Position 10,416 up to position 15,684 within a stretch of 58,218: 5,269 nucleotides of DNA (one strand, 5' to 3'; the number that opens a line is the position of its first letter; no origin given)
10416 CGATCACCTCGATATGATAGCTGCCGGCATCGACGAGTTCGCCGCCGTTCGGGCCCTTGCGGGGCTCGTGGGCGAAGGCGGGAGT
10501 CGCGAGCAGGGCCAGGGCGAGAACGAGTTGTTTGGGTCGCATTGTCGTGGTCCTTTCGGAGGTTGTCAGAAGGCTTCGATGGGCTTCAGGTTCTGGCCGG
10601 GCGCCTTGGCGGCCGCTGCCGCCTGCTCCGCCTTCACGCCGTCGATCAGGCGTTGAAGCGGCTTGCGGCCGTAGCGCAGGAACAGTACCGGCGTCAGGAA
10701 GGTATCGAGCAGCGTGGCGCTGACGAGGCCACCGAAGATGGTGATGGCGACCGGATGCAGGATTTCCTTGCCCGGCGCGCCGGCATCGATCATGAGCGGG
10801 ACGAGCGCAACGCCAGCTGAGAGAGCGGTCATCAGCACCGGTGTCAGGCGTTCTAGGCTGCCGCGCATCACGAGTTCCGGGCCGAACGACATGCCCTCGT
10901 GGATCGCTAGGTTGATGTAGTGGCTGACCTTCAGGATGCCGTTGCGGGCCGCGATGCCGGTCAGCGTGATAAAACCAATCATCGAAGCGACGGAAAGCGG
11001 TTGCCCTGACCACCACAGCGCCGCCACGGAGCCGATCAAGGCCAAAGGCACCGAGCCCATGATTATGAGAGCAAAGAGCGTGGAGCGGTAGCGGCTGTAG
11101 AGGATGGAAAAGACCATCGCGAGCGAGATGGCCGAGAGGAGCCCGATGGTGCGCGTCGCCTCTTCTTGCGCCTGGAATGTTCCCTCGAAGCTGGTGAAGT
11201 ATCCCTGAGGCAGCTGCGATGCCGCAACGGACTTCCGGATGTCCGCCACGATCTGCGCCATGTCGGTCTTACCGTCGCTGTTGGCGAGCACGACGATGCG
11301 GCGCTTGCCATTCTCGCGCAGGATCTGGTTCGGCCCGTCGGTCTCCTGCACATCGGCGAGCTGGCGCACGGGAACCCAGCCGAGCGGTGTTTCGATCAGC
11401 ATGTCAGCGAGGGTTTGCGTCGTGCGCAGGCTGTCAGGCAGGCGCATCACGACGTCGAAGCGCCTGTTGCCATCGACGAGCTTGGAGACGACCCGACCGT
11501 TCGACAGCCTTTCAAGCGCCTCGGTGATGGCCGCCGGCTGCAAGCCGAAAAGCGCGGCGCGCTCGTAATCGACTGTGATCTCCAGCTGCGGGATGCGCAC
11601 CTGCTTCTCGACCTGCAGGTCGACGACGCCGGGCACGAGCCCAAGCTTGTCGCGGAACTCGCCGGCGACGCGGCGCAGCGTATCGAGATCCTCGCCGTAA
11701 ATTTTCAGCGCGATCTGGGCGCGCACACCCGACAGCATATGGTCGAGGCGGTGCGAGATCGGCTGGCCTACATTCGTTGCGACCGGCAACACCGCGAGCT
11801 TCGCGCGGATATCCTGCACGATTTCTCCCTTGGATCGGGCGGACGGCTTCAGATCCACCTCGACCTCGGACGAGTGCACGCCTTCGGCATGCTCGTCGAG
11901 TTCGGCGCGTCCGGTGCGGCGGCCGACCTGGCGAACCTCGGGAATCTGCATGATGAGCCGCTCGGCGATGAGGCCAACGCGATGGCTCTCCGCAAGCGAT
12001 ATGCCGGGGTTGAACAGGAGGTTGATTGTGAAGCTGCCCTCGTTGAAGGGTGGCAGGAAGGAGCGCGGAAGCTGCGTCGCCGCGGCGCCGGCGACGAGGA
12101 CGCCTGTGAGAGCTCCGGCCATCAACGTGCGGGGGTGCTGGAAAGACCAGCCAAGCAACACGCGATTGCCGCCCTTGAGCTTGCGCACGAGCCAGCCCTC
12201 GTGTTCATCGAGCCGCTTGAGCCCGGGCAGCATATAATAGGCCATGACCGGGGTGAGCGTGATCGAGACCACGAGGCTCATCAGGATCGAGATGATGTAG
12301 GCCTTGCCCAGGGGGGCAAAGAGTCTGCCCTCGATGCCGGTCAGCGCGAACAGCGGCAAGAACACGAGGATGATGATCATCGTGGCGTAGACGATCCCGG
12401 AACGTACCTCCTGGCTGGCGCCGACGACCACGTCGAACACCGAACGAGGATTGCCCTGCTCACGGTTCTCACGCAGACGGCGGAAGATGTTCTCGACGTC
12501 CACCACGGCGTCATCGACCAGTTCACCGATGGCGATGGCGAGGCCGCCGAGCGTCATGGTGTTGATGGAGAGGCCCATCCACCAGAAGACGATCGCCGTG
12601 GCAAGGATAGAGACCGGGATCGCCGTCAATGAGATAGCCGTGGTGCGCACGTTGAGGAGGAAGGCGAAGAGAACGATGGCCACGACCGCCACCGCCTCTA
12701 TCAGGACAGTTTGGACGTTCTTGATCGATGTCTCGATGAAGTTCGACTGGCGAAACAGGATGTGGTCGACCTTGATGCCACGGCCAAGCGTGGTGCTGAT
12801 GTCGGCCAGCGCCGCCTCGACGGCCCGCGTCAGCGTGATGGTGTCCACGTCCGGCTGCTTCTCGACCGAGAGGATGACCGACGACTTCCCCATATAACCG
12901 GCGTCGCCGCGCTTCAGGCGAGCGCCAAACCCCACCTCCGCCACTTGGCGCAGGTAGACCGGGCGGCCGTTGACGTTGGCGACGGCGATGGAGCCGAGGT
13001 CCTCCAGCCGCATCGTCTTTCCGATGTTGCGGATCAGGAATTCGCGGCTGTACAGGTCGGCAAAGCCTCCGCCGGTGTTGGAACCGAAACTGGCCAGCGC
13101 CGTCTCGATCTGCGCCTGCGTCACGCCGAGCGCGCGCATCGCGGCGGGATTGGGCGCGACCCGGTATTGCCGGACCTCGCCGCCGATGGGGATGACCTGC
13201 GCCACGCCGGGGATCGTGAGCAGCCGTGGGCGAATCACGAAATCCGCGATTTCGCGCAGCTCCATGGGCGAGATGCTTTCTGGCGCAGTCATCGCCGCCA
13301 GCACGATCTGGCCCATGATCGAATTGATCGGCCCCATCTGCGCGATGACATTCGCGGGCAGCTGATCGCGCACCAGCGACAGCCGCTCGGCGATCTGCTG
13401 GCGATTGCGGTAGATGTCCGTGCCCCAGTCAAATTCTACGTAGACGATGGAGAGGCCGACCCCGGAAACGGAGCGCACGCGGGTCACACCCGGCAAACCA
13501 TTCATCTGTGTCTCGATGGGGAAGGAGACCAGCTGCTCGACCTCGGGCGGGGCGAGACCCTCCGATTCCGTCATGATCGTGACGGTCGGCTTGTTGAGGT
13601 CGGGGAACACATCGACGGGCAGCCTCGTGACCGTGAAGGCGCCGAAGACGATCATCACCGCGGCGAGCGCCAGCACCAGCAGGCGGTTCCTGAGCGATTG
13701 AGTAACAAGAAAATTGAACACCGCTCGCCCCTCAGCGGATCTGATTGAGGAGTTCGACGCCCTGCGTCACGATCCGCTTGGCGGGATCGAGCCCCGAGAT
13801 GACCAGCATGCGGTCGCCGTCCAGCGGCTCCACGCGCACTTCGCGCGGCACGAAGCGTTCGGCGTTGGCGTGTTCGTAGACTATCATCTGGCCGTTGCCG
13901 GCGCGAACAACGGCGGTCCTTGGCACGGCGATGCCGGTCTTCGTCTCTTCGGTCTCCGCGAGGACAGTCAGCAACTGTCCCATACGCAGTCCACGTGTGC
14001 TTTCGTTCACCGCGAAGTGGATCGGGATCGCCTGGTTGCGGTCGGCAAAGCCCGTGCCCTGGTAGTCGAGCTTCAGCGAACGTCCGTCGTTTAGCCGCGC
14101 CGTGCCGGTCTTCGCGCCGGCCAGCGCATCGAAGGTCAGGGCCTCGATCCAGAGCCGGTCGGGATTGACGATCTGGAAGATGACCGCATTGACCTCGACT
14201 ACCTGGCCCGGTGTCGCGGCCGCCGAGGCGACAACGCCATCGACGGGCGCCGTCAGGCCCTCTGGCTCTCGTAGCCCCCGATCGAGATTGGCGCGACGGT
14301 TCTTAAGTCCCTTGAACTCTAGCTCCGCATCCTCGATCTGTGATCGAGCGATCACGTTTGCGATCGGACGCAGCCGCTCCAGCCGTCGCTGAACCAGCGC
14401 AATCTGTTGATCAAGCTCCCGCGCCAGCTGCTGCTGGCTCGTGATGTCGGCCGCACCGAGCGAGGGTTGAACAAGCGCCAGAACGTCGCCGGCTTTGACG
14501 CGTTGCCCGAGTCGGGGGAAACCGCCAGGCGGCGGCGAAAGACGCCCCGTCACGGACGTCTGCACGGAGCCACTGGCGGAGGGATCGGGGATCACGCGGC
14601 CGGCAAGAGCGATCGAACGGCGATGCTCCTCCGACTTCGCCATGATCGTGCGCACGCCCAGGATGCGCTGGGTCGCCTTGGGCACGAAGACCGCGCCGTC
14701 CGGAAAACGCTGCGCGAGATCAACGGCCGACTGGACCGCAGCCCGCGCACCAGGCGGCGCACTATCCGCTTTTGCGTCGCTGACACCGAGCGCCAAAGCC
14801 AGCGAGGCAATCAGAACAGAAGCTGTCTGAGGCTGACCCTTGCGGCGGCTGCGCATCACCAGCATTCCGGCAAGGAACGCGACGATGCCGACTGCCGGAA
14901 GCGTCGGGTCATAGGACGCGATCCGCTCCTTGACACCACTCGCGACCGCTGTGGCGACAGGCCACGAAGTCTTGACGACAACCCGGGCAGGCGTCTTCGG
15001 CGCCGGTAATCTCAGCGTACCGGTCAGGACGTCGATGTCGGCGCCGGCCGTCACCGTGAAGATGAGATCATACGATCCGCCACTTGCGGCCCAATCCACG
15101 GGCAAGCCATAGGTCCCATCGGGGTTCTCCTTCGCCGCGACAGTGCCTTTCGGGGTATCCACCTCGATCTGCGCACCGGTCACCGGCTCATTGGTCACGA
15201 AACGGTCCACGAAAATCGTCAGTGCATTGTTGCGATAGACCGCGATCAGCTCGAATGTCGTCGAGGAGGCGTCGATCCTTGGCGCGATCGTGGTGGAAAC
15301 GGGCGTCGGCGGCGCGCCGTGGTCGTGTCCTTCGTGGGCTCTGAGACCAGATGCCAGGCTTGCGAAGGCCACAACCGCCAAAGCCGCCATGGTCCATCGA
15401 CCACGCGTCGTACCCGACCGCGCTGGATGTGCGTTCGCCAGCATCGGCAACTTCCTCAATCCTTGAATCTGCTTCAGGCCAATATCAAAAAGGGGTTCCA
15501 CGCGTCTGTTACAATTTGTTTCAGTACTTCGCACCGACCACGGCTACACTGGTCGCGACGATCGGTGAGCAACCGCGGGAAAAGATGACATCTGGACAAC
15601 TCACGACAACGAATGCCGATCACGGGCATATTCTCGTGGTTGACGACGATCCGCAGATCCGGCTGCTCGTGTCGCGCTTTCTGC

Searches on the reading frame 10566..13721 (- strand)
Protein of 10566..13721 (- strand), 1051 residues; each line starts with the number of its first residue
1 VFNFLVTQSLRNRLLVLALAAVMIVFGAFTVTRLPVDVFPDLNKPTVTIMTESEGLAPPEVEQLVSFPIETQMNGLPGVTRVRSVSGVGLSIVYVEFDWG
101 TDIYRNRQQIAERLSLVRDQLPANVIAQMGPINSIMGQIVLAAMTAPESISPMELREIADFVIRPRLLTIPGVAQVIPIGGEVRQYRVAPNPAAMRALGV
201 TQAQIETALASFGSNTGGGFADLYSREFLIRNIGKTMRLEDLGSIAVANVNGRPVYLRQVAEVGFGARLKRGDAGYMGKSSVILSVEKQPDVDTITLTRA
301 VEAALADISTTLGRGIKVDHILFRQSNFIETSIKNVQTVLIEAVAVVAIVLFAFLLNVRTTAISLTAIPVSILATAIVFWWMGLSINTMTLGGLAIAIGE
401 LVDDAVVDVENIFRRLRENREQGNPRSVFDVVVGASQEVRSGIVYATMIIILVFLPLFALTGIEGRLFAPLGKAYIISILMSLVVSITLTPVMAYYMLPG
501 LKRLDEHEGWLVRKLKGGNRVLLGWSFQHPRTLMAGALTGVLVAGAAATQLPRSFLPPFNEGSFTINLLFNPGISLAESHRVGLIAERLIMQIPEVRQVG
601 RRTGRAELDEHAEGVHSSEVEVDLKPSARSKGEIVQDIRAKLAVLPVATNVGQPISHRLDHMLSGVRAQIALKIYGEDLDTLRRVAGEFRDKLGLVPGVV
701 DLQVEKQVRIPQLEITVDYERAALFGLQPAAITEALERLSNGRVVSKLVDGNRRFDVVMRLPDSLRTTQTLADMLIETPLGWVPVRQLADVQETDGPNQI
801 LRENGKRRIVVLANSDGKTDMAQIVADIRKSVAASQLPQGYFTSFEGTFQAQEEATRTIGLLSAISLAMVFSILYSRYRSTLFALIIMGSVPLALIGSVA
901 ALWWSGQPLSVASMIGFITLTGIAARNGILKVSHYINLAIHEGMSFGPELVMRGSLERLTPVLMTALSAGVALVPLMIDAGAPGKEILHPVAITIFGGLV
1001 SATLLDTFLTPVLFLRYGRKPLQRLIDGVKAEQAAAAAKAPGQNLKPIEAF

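Call 38: search_protein_families(library=pfam, proteins=[window:10566-13721:-])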
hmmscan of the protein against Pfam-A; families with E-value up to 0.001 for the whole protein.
window:10566-13721:- (1051 aa): 2 families
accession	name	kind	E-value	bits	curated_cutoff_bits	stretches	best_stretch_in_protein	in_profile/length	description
PF00873.25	ACR_tran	-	2.4e-248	827.1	28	1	8-1015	4-1018/1021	AcrB/AcrD/AcrF family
PF03176.21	MMPL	-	8e-08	32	20.5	1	787-933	66-224/333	MMPL family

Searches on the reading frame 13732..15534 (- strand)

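Call 38: search_protein_families(library=pfam, proteins=[window:13732-15534:-])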
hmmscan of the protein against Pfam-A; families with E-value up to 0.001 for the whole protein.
window:13732-15534:- (600 aa): 2 families
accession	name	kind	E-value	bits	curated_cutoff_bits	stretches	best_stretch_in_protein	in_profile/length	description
PF13437.12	HlyD_3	-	1.4e-11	45.5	22.2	1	427-510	2-94/106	HlyD family secretion protein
PF16576.10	HlyD_D23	-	1.1e-07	31.8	30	1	305-469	3-153/214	Barrel-sandwich domain of CusB or HlyD membrane-fusion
